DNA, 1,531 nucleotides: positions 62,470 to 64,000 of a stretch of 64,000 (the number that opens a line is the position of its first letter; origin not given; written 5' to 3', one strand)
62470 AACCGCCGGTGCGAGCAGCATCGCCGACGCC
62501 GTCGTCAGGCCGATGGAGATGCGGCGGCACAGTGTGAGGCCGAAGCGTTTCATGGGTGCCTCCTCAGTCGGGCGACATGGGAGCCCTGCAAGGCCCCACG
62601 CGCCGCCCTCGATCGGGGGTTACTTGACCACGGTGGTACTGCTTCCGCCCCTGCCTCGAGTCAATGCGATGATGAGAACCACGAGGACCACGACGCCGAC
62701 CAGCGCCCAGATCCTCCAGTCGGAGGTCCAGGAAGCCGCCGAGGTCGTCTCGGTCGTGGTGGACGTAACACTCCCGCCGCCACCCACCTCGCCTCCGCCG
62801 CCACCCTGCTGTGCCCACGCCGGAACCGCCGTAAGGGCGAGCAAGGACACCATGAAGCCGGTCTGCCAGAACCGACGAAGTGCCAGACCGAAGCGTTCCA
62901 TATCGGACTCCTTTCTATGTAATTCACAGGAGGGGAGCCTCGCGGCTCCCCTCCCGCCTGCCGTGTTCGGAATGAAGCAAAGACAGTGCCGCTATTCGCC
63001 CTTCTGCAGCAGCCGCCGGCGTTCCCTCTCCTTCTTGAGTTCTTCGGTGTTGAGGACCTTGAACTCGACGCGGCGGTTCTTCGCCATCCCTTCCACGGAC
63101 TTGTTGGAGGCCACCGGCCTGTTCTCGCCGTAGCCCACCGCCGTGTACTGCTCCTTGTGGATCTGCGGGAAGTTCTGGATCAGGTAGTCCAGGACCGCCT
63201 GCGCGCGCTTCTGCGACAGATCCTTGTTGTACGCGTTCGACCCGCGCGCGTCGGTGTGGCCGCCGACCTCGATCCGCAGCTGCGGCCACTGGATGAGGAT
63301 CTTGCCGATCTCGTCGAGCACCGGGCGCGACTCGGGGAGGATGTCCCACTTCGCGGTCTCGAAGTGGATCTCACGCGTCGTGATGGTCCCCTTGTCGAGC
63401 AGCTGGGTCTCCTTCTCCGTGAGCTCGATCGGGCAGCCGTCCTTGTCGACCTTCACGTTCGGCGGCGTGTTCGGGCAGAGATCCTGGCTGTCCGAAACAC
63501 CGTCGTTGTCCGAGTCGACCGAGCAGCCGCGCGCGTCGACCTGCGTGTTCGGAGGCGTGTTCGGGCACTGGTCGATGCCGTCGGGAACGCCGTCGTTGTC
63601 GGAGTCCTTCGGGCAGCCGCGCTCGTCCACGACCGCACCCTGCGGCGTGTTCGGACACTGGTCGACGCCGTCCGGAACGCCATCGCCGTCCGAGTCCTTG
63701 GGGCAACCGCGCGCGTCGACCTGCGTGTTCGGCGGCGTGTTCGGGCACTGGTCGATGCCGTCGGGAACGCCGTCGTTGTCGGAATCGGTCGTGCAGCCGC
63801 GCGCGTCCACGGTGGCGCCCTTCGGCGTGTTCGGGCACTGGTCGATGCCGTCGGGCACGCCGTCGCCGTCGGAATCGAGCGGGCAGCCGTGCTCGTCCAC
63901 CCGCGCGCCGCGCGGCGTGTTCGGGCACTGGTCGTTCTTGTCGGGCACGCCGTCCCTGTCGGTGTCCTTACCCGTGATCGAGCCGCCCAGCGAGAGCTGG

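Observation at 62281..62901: Tandem paralogous miniproteins: signal peptide plus conserved SDWRxW-TM-basic-STTxVK tail with almost no cargo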

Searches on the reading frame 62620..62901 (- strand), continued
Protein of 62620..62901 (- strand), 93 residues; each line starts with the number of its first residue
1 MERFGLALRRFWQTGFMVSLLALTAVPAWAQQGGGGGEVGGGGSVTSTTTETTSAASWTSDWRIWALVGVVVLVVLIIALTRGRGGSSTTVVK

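Call 85: list_cluster_members(proteins=[P0251, P0268, P0217, P0220, P0257, P0295, P0313, P0316, P0103, P0215])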
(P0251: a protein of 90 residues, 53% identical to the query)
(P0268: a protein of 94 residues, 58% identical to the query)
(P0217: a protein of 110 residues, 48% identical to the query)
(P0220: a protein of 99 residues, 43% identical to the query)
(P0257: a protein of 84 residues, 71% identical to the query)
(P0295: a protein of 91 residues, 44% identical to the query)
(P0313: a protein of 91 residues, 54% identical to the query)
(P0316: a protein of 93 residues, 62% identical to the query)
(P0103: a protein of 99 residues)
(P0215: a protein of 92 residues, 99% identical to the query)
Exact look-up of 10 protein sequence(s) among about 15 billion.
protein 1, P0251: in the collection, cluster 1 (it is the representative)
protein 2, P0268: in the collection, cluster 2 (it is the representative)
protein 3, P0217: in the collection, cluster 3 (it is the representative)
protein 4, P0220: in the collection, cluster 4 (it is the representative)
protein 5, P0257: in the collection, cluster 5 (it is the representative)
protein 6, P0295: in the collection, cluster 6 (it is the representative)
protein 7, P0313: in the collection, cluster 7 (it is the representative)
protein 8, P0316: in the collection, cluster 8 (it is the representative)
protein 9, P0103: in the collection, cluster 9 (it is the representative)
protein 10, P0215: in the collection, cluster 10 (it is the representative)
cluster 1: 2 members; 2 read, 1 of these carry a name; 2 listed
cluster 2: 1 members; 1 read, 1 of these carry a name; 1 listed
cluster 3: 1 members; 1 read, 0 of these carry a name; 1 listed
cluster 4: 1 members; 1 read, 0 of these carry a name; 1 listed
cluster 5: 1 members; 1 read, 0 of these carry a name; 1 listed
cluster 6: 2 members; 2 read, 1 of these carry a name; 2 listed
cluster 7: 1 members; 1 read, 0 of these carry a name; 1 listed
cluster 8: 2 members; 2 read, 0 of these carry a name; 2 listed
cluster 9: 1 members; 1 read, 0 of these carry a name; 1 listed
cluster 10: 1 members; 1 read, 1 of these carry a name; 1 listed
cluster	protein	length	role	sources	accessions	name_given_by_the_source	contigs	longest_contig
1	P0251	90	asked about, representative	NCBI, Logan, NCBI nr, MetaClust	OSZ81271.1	hypothetical protein CAP36_08560 [Chitinophagaceae bacterium IBVUCB2] | \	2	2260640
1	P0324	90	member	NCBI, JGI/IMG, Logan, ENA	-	-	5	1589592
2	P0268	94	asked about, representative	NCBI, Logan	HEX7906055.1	MAG TPA: hypothetical protein VF487_19415 [Chitinophagaceae bacterium]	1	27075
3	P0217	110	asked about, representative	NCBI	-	-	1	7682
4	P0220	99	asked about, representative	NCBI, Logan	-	-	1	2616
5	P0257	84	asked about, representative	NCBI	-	-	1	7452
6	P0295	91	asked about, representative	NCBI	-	-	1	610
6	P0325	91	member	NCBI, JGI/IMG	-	cell division protein FtsW (lipid II flippase)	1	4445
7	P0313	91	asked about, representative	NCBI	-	-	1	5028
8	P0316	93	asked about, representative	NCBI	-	-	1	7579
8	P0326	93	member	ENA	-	-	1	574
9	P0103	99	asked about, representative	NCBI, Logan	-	-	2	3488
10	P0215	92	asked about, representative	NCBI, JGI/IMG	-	hypothetical protein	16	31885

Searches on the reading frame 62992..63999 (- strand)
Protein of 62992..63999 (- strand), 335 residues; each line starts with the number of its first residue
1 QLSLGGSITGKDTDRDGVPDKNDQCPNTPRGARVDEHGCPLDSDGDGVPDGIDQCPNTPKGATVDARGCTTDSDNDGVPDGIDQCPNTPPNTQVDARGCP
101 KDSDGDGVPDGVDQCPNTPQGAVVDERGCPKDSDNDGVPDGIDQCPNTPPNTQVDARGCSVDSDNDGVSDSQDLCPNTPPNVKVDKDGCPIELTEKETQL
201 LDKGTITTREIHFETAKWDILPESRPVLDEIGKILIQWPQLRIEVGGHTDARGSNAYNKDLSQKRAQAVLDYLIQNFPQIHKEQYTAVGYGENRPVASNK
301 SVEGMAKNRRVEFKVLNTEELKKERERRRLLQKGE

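Call 4: search_protein_families(library=pfam, proteins=[window:62992-63999:-], max_evalue=1)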
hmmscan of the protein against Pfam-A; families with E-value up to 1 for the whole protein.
window:62992-63999:- (335 aa): 7 families
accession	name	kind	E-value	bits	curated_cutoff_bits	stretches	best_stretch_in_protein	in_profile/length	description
PF02412.23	TSP_3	-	3e-27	94.4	25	6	11-30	14-33/36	Thrombospondin type 3 repeat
PF00691.25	OmpA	-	2.4e-19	69.9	27.2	1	213-309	2-98/98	OmpA family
PF05359.17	DUF748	-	0.0018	16.8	50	1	209-258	879-929/1037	Domain of Unknown Function (DUF748)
PF24013.1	DUF7327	-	0.0041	17.5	27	0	100-120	63-83/85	Family of unknown function (DUF7327)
PF02822.19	Antistasin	-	0.015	16.3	21.2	0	29-41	11-23/26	Antistasin family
PF18884.5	TSP3_bac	-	0.078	13.3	25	0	162-171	1-10/22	Bacterial TSP3 repeat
PF21437.2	CbiG-like_linker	-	0.35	11.5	27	0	139-160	35-56/78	CbiG-like, linker domain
